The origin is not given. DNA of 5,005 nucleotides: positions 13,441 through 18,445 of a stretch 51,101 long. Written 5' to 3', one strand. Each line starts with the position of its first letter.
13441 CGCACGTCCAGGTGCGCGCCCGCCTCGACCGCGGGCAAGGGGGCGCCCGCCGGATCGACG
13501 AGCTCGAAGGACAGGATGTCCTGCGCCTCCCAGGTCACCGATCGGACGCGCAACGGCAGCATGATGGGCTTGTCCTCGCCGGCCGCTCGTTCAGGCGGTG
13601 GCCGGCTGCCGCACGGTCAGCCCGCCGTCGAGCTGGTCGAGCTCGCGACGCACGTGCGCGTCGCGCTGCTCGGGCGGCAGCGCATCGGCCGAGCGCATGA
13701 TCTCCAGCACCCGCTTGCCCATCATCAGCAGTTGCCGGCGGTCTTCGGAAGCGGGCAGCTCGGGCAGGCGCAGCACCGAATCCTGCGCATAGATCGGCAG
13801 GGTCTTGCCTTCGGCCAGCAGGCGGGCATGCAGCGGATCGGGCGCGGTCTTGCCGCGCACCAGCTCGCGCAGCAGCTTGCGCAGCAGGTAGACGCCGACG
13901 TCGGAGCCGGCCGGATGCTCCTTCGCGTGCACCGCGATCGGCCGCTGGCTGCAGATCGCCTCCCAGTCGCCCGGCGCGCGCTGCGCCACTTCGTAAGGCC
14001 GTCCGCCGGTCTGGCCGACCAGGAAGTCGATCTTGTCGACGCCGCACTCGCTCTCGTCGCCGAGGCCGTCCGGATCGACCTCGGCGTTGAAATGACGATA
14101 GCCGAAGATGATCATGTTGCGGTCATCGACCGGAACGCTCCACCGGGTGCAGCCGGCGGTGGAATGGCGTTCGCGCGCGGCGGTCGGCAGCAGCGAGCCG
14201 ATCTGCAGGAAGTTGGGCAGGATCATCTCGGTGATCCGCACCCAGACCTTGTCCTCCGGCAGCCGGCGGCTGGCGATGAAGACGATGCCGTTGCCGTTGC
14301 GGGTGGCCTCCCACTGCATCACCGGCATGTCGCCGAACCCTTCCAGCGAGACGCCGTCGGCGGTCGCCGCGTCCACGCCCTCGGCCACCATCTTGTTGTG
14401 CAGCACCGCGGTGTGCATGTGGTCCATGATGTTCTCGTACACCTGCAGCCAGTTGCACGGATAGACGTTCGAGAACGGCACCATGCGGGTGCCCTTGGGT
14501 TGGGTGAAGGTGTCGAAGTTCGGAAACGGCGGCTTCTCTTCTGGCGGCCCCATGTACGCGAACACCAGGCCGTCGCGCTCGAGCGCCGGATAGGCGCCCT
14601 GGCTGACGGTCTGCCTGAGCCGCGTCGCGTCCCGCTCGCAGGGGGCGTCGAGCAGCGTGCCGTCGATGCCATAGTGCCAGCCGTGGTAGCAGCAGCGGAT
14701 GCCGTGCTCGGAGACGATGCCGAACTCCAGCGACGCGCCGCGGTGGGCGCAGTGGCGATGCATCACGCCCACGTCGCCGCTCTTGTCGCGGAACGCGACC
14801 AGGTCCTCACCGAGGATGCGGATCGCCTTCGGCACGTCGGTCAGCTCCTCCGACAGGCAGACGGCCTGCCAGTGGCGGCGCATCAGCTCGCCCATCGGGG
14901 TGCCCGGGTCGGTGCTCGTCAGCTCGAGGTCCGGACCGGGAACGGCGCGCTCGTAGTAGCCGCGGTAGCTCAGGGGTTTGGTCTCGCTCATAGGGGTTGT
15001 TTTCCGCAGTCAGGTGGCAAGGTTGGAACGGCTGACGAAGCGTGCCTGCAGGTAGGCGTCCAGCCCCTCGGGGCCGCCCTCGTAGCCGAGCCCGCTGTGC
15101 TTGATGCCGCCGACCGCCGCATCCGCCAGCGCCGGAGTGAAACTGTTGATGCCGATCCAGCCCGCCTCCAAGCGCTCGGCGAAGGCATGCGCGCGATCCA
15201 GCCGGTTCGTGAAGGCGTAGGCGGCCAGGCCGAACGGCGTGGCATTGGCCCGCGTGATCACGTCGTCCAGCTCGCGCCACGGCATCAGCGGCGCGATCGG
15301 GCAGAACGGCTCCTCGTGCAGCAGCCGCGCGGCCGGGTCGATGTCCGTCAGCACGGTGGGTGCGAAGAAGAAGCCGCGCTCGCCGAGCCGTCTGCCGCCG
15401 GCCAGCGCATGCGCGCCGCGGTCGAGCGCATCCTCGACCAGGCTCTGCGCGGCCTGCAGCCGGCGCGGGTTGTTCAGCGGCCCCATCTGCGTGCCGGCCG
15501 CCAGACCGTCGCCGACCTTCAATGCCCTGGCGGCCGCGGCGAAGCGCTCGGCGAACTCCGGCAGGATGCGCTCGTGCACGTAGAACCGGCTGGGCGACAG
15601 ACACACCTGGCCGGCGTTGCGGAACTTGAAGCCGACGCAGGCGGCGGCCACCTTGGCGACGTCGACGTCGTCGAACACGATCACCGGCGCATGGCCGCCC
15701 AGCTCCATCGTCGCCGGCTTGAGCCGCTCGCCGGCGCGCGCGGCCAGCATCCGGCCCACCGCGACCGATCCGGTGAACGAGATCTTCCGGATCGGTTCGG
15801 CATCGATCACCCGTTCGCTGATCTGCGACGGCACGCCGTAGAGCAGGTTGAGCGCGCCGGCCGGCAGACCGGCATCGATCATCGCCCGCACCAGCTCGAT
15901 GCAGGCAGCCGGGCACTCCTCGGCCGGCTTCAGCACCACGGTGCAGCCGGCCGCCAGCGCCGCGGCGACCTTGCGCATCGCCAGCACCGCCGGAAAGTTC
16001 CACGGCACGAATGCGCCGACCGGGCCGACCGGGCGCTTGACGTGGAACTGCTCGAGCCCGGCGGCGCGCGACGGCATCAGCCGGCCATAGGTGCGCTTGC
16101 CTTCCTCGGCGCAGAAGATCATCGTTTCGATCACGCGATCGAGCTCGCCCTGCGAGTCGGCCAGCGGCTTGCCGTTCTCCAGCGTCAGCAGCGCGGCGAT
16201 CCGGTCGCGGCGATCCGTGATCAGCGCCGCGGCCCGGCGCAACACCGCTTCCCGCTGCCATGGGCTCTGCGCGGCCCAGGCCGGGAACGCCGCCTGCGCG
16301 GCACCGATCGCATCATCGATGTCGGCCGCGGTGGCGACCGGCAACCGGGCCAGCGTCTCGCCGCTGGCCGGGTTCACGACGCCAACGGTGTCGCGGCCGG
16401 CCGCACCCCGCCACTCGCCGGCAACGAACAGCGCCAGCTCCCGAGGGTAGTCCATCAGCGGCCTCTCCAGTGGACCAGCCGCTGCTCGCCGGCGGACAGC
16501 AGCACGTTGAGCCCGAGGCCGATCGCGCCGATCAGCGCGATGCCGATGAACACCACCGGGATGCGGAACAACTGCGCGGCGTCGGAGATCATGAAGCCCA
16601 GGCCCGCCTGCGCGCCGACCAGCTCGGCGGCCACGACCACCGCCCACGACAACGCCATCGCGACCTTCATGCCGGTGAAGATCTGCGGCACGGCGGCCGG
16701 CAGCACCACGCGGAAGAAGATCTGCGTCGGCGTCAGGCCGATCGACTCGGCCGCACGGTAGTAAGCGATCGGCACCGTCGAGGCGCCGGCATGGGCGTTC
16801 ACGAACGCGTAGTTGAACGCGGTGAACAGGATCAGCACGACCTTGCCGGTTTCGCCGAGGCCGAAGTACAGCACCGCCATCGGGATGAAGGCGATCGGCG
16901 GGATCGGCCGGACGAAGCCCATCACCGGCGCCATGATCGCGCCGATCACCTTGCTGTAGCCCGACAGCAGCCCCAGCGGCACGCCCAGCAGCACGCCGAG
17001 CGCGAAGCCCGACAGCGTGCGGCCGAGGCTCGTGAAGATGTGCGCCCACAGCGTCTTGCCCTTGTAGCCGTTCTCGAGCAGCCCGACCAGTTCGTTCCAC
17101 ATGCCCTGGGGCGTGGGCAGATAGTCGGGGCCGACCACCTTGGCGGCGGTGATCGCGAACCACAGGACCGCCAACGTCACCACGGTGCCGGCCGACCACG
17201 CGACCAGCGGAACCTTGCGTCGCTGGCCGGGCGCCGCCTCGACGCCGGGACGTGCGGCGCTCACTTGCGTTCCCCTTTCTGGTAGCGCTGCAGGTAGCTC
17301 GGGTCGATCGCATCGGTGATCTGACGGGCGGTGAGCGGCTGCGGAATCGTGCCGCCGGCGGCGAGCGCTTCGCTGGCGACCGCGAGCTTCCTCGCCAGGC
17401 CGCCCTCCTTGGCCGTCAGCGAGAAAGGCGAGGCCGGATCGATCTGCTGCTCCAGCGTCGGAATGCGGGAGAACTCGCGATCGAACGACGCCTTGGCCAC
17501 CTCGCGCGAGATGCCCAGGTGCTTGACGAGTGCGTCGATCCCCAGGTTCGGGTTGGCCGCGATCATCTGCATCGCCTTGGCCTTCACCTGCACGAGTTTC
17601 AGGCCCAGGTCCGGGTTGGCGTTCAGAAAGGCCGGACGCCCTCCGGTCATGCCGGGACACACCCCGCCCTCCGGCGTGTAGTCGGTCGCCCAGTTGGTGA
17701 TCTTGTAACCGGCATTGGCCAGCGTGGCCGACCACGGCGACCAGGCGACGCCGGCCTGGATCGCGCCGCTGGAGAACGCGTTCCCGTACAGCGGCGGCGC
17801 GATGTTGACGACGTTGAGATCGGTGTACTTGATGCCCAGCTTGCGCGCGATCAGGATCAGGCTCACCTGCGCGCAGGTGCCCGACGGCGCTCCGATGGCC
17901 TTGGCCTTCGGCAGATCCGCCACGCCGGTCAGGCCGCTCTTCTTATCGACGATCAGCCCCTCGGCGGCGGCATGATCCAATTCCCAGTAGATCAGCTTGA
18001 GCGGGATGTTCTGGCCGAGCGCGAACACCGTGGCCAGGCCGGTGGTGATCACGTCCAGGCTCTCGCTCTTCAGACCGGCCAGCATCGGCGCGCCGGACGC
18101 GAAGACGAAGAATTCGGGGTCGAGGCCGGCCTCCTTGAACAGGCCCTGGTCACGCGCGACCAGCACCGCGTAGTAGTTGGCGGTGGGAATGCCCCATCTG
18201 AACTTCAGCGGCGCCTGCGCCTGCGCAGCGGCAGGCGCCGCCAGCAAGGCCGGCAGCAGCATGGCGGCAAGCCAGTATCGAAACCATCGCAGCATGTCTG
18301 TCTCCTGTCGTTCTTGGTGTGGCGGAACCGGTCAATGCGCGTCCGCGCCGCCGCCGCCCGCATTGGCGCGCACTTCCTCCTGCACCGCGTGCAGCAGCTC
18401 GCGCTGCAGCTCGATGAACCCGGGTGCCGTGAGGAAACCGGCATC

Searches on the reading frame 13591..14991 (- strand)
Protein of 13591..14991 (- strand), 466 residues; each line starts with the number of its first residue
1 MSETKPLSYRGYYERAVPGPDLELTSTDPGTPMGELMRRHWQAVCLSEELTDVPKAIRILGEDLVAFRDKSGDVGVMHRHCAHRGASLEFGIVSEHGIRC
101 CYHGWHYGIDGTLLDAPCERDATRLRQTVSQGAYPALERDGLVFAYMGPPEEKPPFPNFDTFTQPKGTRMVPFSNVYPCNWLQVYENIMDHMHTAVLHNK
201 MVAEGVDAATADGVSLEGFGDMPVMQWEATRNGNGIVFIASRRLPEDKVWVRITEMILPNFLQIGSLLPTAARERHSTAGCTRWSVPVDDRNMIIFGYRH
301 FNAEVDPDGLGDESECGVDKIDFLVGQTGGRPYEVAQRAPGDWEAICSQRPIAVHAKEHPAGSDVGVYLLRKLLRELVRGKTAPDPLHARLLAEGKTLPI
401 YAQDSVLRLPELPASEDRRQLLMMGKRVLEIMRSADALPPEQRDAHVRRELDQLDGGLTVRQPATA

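Call 39: find_encoding_contigs(protein=window:13591-14991:-, flank=10000, max_places=1)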
Protein window:13591-14991:- (466 aa): 5 contigs read that carry it; 1 place shown.
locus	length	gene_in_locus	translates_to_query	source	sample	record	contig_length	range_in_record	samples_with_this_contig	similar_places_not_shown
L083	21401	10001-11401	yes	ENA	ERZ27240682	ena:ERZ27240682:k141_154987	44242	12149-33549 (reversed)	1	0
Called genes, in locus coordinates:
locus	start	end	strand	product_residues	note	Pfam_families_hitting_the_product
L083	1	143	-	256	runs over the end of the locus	PF06240:COXG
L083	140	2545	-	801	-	PF01315:Ald_Xan_dh_C, PF02738:MoCoBD_1, PF20256:MoCoBD_2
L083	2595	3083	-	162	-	PF13085:Fer2_3 (weak), PF01799:Fer2_2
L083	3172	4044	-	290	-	PF00941:FAD_binding_5, PF03450:CO_deh_flav_C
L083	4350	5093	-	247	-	PF08448:PAS_4 (faint), PF04397:LytTR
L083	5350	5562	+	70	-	-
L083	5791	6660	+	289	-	PF00005:ABC_tran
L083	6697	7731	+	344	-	PF13379:NMT1_2 (weak), PF09084:NMT1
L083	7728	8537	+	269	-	PF00528:BPD_transp_1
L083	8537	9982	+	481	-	PF00171:Aldedh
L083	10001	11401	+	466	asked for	PF00355:Rieske, PF19301:LigXa_C (weak)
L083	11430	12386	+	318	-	PF00111:Fer2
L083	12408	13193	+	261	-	PF00392:GntR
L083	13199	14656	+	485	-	PF00884:Sulfatase, PF01663:Phosphodiest (faint), PF16347:SGSH_C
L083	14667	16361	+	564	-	PF00732:GMC_oxred_N, PF00890:FAD_binding_2 (faint), PF05199:GMC_oxred_C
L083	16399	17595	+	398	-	PF00108:Thiolase_N, PF02803:Thiolase_C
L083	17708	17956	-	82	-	PF14026:SCO4226-like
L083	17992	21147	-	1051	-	PF14559:TPR_19 (weak), PF13191:AAA_16, PF13401:AAA_22 (weak)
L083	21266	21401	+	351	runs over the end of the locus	PF21320:WHD_Rv2258c, PF13489:Methyltransf_23, PF08241:Methyltransf_11, PF08242:Methyltransf_12, PF13649:Methyltransf_25, PF13847:Methyltransf_31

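Call 41: search_protein_families(library=ncbifam, proteins=[window:13591-14991:-], max_evalue=1e-10)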
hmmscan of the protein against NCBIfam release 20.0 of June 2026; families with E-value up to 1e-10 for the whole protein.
window:13591-14991:- (466 aa): 1 family
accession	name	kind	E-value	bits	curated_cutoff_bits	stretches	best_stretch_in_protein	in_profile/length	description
NF052579.1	BetMthstMoxSdmAMthl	equivalog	1.2e-15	57.3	600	1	40-200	17-180/351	4beta-methylsterol monooxygenase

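Call 50: search_solved_structures(query=window:13591-14991:-, max_evalue=0.001)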
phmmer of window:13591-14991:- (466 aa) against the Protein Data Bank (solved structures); distinct sequences matched with E-value up to 0.001: 50.
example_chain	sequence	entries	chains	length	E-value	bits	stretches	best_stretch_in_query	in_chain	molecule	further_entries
7fhr_A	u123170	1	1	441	1.3e-46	162.5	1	24-297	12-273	Putative Phthalate 4,5-dioxygenase, subunit alpha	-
7fjl_A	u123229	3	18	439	1.4e-44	155.7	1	28-260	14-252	Rieske (2Fe-2S) domain protein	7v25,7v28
9ina_A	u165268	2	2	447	4.5e-35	124.4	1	22-293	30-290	Rieske (2Fe-2S) domain protein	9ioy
3gb4_A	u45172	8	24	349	1.3e-14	56.9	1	35-200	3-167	DdmC | Dicamba O-demethylase, oxygenase component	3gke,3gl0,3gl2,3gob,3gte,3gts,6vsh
4qdf_B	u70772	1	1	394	8.1e-14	54.3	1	38-199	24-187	3-ketosteroid 9alpha-hydroxylase oxygenase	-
4nbf_A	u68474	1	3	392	1.1e-13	53.9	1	37-210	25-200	Terminal oxygenase component of carbazole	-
4nb8_A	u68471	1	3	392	1.1e-13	53.9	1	37-210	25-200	Terminal oxygenase component of carbazole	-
4nb9_A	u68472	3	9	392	1.1e-13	53.9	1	37-210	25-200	Terminal oxygenase component of carbazole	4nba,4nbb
1ww9_A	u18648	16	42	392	1.1e-13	53.9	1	37-210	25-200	terminal oxygenase component of carbazole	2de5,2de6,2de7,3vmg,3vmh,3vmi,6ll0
4nbg_A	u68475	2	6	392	1.1e-13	53.9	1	37-210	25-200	Terminal oxygenase component of carbazole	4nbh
4nbc_A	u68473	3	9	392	1.1e-13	53.9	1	37-210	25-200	Terminal oxygenase component of carbazole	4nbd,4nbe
6wn3_A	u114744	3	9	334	7.2e-13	51.2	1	39-201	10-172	SxtT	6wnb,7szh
6wnc_A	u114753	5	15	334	2e-12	49.7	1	40-205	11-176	SxtDIOX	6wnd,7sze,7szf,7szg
3gkq_A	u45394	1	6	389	3.9e-12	48.8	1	37-212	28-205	Terminal oxygenase component of carbazole 1,9a-dioxygenase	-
6icp_A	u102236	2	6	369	6.3e-12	48.1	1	35-200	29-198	Methylxanthine N1-demethylase NdmA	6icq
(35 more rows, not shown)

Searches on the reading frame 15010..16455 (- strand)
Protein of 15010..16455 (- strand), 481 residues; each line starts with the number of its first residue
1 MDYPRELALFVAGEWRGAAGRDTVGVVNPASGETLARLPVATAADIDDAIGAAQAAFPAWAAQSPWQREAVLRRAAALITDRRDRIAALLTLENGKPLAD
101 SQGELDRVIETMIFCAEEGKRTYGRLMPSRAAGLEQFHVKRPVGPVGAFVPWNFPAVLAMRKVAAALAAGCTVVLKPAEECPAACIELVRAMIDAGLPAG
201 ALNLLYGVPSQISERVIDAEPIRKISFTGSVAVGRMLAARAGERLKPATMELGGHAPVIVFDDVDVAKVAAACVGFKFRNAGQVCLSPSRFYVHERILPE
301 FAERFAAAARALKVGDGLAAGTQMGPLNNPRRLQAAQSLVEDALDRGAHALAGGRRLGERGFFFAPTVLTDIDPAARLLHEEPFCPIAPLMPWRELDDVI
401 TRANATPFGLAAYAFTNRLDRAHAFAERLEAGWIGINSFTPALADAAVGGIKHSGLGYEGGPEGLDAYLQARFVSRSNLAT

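Call 41: search_protein_families(library=ncbifam, proteins=[window:15010-16455:-], max_evalue=1e-10)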
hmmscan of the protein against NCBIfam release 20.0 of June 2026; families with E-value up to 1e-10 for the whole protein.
window:15010-16455:- (481 aa): 39 families (the best 25 are shown)
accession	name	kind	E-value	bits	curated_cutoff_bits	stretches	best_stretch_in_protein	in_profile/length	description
TIGR01780.1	SSADH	subfamily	4.3e-134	447.8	646.35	1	26-470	1-446/448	succinate-semialdehyde dehydrogenase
NF008415.0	PRK11241.1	equivalog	1.2e-119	400.2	828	1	10-474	14-478/482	NADP-dependent succinate-semialdehyde dehydrogenase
NF006916.0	PRK09407.1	equivalog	5.3e-109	365.2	521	1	19-478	31-494/526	succinic semialdehyde dehydrogenase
NF045735.1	PaDhStyDPseudo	equivalog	9.9e-109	364.2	850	1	8-474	4-479/483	phenylacetaldehyde dehydrogenase StyD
TIGR01804.1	BADH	equivalog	2.5e-108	362.5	668.6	1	10-470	1-465/467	betaine-aldehyde dehydrogenase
NF010000.0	PRK13473.1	subfamily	1.5e-107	360.2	615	1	9-474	5-470/475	aminobutyraldehyde dehydrogenase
NF009725.0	PRK13252.1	equivalog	1.7e-105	353.3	593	1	7-474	7-477/488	betaine-aldehyde dehydrogenase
TIGR02299.1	HpaE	equivalog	1.7e-102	343.5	638.35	1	9-475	3-475/488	5-carboxymethyl-2-hydroxymuconate semialdehyde dehydrogenase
NF040648.1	lactal_redase_Meth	equivalog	3.2e-100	336.3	650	1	10-460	2-446/463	lactaldehyde dehydrogenase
NF042993.1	AlphKGSA_gudD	equivalog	2.9e-97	326.4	770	1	9-455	6-458/481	alpha-ketoglutaric semialdehyde dehydrogenase GucD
NF040792.1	glyc_ald_dh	equivalog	1.2e-95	321.3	760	1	9-473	3-470/488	D-glyceraldehyde dehydrogenase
NF045736.1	PaDhStyDRhodo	equivalog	9.3e-95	317.9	800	1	8-470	4-471/479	phenylacetaldehyde dehydrogenase StyD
NF052305.1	DioxValDhHalo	equivalog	8.2e-94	315.2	750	1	10-472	8-477/483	2,5-dioxovalerate dehydrogenase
NF006915.0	PRK09406.1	equivalog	1.1e-93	314.7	730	1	25-470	4-450/457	NADP-dependent succinic semialdehyde dehydrogenase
NF007497.0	PRK10090.1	equivalog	7.3e-93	311.9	500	1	4-474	4-475/480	aldehyde dehydrogenase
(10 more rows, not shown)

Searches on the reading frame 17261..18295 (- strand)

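Call 41: search_protein_families(library=ncbifam, proteins=[window:17261-18295:-], max_evalue=1e-10)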
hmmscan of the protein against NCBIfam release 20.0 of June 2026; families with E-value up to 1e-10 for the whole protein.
window:17261-18295:- (344 aa): 3 families
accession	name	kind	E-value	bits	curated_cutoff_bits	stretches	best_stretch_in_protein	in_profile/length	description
TIGR01728.1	SsuA_fam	subfamily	1.5e-31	109.7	163.5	1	42-287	12-259/290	aliphatic sulfonate ABC transporter substrate-binding protein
NF008588.0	PRK11553.1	subfamily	2.5e-16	59.6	299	1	16-273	13-268/319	aliphatic sulfonate ABC transporter substrate-binding protein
TIGR01729.1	taurine_ABC_bnd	equivalog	5.3e-13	49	304.25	1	49-250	18-218/300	taurine ABC transporter substrate-binding protein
